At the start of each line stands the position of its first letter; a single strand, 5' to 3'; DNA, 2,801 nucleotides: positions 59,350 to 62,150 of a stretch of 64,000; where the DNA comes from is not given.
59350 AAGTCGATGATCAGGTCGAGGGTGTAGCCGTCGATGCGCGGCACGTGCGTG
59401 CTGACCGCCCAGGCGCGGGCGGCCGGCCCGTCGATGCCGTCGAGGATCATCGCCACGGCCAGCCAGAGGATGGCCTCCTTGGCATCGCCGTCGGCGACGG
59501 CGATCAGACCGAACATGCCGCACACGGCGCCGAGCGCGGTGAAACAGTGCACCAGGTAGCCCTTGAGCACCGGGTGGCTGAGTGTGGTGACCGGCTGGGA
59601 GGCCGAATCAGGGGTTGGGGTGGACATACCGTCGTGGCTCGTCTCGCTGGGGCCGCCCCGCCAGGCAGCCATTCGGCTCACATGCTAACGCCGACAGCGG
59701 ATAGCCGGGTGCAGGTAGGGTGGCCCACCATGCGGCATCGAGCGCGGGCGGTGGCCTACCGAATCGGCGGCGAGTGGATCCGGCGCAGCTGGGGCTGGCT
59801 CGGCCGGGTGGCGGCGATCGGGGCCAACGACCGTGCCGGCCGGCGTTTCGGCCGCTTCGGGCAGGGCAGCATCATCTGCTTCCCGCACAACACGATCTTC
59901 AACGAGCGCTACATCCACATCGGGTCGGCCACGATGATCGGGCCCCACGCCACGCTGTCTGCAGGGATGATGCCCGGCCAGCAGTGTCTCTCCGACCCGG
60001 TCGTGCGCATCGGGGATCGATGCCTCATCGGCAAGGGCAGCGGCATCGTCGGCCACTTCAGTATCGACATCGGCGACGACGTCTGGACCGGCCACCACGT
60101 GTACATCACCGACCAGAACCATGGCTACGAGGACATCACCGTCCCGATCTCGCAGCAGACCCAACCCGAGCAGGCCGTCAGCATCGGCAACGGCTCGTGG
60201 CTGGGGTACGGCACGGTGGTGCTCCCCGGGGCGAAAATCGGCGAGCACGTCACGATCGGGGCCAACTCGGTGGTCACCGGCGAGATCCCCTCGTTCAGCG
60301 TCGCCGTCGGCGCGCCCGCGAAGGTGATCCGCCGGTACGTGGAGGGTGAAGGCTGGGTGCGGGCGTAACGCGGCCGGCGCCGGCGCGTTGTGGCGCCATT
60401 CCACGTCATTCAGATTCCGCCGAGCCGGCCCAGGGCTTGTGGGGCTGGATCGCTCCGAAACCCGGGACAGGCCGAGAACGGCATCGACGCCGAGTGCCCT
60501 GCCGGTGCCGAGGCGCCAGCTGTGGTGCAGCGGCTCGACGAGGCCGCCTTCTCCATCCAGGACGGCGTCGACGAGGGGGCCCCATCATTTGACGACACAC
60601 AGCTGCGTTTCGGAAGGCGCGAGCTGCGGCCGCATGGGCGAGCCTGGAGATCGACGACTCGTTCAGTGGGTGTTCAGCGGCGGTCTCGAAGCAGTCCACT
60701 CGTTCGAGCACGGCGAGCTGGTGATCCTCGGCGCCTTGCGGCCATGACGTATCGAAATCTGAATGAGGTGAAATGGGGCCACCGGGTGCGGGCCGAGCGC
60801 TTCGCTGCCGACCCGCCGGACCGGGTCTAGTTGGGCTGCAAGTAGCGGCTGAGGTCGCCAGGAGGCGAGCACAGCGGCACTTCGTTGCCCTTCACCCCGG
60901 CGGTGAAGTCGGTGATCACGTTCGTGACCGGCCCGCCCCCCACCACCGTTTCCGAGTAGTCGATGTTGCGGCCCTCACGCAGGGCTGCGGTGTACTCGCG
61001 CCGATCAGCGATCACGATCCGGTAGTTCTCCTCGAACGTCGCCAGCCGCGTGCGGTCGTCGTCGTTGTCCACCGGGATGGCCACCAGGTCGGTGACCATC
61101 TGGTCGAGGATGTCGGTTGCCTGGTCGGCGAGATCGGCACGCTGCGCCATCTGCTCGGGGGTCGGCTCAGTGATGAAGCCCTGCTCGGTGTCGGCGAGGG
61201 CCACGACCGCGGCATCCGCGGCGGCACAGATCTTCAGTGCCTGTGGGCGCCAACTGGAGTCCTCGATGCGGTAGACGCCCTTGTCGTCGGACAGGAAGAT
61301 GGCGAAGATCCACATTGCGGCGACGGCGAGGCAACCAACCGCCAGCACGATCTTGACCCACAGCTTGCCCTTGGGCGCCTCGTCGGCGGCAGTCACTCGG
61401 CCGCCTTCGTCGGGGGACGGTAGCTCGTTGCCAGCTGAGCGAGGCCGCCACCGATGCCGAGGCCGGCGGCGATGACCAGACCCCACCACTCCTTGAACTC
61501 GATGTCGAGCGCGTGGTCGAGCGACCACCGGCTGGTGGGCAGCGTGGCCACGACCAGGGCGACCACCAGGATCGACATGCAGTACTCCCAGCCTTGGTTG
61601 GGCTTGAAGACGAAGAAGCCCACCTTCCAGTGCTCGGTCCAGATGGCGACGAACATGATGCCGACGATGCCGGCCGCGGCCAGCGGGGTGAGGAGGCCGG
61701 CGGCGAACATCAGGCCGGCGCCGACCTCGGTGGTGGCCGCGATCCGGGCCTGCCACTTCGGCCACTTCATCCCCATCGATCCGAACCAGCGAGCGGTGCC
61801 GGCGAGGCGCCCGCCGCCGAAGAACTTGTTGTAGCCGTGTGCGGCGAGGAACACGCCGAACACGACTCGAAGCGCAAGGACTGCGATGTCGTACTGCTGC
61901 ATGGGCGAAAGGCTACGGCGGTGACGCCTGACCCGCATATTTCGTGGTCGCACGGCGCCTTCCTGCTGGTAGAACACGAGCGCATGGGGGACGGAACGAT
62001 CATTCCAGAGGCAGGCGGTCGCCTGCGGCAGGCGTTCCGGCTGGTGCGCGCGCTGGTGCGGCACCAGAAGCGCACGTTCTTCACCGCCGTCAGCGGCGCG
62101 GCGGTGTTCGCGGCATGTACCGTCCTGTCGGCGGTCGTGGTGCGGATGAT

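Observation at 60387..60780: MITE-like element of about 390 bp with imperfect terminal inverted repeats of about 28 bp, between an acetyltransferase gene and the DoxX operon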

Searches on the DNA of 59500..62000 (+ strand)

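Call 7: search_rna_families(source=window, start=59500, end=62000, threshold=evalue, max_evalue=1)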
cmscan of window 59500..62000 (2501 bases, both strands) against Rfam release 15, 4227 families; matches with E-value up to 1: 0.
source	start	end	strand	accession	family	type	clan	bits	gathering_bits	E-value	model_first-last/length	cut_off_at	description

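Call 18: search_dna_similar(query=window:60369-60826:+, collection=plasmids, mode=distant, max_evalue=0.01)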
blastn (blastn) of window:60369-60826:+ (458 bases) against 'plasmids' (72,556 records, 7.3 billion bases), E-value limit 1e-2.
No match.

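Call 19: search_dna_similar(query=window:60369-60826:+, collection=phages, mode=distant, max_evalue=0.01)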
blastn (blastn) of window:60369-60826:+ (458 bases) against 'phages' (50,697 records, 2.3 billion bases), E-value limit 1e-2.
No match.

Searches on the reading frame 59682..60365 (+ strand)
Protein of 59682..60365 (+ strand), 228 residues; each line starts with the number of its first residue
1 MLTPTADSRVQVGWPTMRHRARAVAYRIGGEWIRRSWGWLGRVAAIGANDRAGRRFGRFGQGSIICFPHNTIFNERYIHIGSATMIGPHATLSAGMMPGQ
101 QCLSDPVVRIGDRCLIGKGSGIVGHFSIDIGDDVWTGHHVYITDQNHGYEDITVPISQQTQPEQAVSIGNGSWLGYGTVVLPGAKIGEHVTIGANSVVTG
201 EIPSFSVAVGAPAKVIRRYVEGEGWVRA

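Call 15: search_protein_families(library=pfam, max_evalue=0.1, proteins=[window:59682-60365:+])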
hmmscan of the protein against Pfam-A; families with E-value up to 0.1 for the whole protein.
seq(228 aa): 3 families
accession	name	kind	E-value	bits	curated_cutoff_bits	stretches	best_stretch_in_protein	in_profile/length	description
PF00132.30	Hexapep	-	1e-15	57.1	27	1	166-200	2-36/36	Bacterial transferase hexapeptide (six repeats)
PF14602.12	Hexapep_2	-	7.6e-12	45.2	27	2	108-134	2-24/34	Hexapeptide repeat of succinyl-transferase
PF25084.1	LbH_EIF2B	-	6.2e-06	26.6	54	1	146-207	2-62/105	EIF2B subunit epsilon LbH domain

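Call 20: find_homologous_proteins(query=window:59682-60365:+, max_evalue=1e-40)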
Query seq(228 aa) (228 aa): 6214 proteins with E <= 1e-40 among 8000 candidates; the best 120 are listed.
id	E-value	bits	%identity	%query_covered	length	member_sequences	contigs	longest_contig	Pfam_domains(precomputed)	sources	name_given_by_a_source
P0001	3.1e-140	484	100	93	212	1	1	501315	PF14602.13,PF00132.31,PF25084.2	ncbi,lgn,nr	ncbi:MAG: DapH/DapD/GlmU-related protein [Actinomycetota bacterium]|nr:DapH/DapD/GlmU-related protei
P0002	1.8e-132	458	92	93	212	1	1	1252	PF14602.13,PF00132.31,PF25084.2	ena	-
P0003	3.5e-130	451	92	88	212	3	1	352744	PF14602.13,PF00132.31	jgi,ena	-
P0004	9.1e-129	446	91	93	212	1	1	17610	PF14602.13,PF00132.31,PF25084.2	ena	-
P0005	9.7e-129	446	91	93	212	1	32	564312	PF14602.13,PF00132.31,PF25084.2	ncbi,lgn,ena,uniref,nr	ncbi:MAG: acyltransferase [Actinobacteria bacterium]|uniref:Unannotated protein n=1 Tax=freshwater m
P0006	1.4e-128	446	91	93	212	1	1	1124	PF14602.13,PF00132.31,PF25084.2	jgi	jgi:acetyltransferase-like isoleucine patch superfamily enzyme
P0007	1.6e-128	445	90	93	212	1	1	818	PF14602.13,PF00132.31,PF25084.2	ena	-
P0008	2.5e-127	441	90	88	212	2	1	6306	PF14602.13,PF00132.31,PF25084.2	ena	-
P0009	2.7e-127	441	92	90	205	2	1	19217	PF14602.13,PF00132.31,PF25084.2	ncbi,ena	-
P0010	7.5e-126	437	89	87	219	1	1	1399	PF14602.13,PF00132.31,PF25084.2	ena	-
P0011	5.8e-122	424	86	93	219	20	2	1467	PF14602.13,PF00132.31,PF25084.2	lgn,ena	-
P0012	1.1e-121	423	85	93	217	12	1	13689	PF14602.13,PF00132.31,PF25084.2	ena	-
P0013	5.1e-121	421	85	93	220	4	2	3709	PF14602.13,PF00132.31,PF25084.2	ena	-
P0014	7.9e-119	414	84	93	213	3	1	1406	PF14602.13,PF00132.31,PF25087.2,PF25084.2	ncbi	-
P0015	2.9e-117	408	84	93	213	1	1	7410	PF14602.13,PF00132.31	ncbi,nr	ncbi:MAG: DapH/DapD/GlmU-related protein [Actinomycetota bacterium]|nr:DapH/DapD/GlmU-related protei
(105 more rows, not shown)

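Call 21: find_encoding_contigs(protein=P0005, flank=4000, max_places=10)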
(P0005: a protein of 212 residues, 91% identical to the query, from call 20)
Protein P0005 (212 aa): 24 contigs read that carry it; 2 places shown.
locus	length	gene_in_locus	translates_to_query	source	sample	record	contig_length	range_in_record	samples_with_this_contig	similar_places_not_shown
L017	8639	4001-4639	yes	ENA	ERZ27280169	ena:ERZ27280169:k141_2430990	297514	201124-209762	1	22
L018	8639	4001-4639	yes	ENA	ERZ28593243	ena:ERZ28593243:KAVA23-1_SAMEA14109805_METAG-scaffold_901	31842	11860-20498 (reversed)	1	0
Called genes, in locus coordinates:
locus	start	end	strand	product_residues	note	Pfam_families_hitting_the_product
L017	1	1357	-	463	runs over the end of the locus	PF01946:Thi4, PF01266:DAO, PF13450:NAD_binding_8 (faint)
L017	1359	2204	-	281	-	PF02569:Pantoate_ligase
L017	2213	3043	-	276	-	PF02548:Pantoate_transf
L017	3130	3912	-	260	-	-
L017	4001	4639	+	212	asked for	PF25084:LbH_EIF2B (faint), PF14602:Hexapep_2 (weak), PF00132:Hexapep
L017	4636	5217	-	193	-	-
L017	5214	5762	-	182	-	PF07681:DoxX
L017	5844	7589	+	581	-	PF00664:ABC_membrane, PF13191:AAA_16 (faint), PF00005:ABC_tran, PF02463:SMC_N (faint)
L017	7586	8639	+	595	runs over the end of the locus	PF00664:ABC_membrane, PF00005:ABC_tran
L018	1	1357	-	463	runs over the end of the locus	PF01946:Thi4, PF01266:DAO, PF13450:NAD_binding_8 (faint)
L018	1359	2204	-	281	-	PF02569:Pantoate_ligase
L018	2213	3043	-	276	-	PF02548:Pantoate_transf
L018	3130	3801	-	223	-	-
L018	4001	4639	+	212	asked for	PF25084:LbH_EIF2B (faint), PF14602:Hexapep_2 (weak), PF00132:Hexapep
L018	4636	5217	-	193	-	-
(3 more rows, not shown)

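Call 22: find_encoding_contigs(protein=P0003, flank=4000, max_places=4)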
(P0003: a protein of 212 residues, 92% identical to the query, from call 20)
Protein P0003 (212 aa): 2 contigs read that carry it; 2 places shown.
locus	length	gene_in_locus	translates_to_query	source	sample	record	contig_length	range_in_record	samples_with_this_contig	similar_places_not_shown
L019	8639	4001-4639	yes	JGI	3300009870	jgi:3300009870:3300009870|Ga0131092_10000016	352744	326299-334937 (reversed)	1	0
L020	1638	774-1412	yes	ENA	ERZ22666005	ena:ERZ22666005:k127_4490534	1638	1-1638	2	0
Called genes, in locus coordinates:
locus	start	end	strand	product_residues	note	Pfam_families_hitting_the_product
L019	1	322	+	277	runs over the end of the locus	PF10708:DUF2510, PF02517:Rce1-like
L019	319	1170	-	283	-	PF02569:Pantoate_ligase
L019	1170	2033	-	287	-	PF02548:Pantoate_transf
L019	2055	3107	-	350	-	PF03576:Peptidase_S58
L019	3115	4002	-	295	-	-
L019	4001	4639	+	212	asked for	PF14602:Hexapep_2 (weak), PF00132:Hexapep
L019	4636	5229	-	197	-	-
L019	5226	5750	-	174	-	PF07681:DoxX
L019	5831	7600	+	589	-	PF00664:ABC_membrane, PF00005:ABC_tran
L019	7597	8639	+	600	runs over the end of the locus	PF00664:ABC_membrane, PF00005:ABC_tran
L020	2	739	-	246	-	?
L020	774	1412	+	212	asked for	PF14602:Hexapep_2 (weak), PF00132:Hexapep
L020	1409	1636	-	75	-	?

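Call 23: find_encoding_contigs(protein=P0001, flank=10000, max_places=4)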
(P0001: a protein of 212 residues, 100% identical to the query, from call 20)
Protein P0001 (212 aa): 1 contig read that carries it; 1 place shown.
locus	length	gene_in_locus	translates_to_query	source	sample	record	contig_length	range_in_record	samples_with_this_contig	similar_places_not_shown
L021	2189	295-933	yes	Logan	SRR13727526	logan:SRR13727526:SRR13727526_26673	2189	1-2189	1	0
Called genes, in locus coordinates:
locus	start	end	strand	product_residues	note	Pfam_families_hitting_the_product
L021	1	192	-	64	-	?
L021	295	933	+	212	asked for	PF25084:LbH_EIF2B (faint), PF14602:Hexapep_2 (weak), PF00132:Hexapep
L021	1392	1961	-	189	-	-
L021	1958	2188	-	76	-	?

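Call 29: find_encoding_contigs(protein=P0009, flank=10000, max_places=3)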
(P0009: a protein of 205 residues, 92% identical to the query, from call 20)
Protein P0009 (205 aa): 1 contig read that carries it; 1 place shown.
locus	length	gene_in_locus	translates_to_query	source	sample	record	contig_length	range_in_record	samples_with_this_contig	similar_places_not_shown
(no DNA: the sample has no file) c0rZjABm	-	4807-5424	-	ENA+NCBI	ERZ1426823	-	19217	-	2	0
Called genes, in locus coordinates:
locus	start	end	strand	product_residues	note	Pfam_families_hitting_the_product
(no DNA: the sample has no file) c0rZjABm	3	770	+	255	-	?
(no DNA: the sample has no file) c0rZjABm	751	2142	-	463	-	PF01946:Thi4, PF01266:DAO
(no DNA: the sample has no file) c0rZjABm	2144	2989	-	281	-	PF02569:Pantoate_ligase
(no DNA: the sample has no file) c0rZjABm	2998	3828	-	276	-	PF02548:Pantoate_transf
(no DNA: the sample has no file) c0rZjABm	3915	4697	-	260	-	-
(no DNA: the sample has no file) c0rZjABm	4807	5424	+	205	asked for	PF25084:LbH_EIF2B (faint), PF14602:Hexapep_2 (weak), PF00132:Hexapep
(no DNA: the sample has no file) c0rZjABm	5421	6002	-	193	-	-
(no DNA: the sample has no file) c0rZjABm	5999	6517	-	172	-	PF07681:DoxX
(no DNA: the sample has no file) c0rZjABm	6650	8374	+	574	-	PF00664:ABC_membrane, PF00005:ABC_tran, PF02463:SMC_N (faint)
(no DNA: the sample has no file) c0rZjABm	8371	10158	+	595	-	PF00664:ABC_membrane, PF00005:ABC_tran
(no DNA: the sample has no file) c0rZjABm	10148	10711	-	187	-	PF13828:DUF4190 (weak)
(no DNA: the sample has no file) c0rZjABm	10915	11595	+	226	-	PF00300:His_Phos_1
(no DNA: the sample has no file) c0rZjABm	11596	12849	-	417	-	PF00067:p450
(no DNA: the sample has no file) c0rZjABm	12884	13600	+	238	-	PF02585:PIG-L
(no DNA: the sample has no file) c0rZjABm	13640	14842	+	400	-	PF00108:Thiolase_N, PF00109:ketoacyl-synt (weak), PF02803:Thiolase_C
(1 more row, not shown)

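Call 30: find_encoding_contigs(protein=P0004, flank=10000, max_places=3)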
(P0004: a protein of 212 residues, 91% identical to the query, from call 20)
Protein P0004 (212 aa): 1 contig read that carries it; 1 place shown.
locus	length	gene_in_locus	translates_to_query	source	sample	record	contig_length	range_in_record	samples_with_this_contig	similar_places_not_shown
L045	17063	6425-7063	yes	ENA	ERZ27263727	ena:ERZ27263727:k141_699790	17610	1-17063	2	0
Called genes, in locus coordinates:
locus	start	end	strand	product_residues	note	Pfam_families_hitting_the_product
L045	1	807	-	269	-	?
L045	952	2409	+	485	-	PF17900:Peptidase_M1_N, PF01433:Peptidase_M1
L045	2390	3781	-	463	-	PF01946:Thi4, PF01266:DAO, PF13450:NAD_binding_8 (faint)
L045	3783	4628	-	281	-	PF02569:Pantoate_ligase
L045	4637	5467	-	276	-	PF02548:Pantoate_transf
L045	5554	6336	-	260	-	-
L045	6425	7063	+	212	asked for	PF25084:LbH_EIF2B (faint), PF14602:Hexapep_2 (weak), PF00132:Hexapep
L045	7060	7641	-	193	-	-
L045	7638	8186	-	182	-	PF07681:DoxX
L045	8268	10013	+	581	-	PF00664:ABC_membrane, PF13191:AAA_16 (faint), PF00005:ABC_tran, PF02463:SMC_N (faint)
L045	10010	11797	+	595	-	PF00664:ABC_membrane, PF00005:ABC_tran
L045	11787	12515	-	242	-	PF10708:DUF2510, PF13828:DUF4190 (weak)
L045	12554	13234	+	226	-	PF00300:His_Phos_1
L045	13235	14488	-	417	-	PF00067:p450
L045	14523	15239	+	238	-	PF02585:PIG-L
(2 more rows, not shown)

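Call 31: find_encoding_contigs(protein=P0002, flank=2000, max_places=3)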
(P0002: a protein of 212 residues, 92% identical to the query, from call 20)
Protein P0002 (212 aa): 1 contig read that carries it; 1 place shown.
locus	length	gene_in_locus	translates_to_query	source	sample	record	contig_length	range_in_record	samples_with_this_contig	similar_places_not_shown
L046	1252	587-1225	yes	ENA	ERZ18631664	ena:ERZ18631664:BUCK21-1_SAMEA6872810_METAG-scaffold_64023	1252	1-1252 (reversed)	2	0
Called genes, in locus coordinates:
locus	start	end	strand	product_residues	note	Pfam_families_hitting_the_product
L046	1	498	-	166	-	?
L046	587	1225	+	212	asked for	PF25084:LbH_EIF2B (faint), PF14602:Hexapep_2 (weak), PF00132:Hexapep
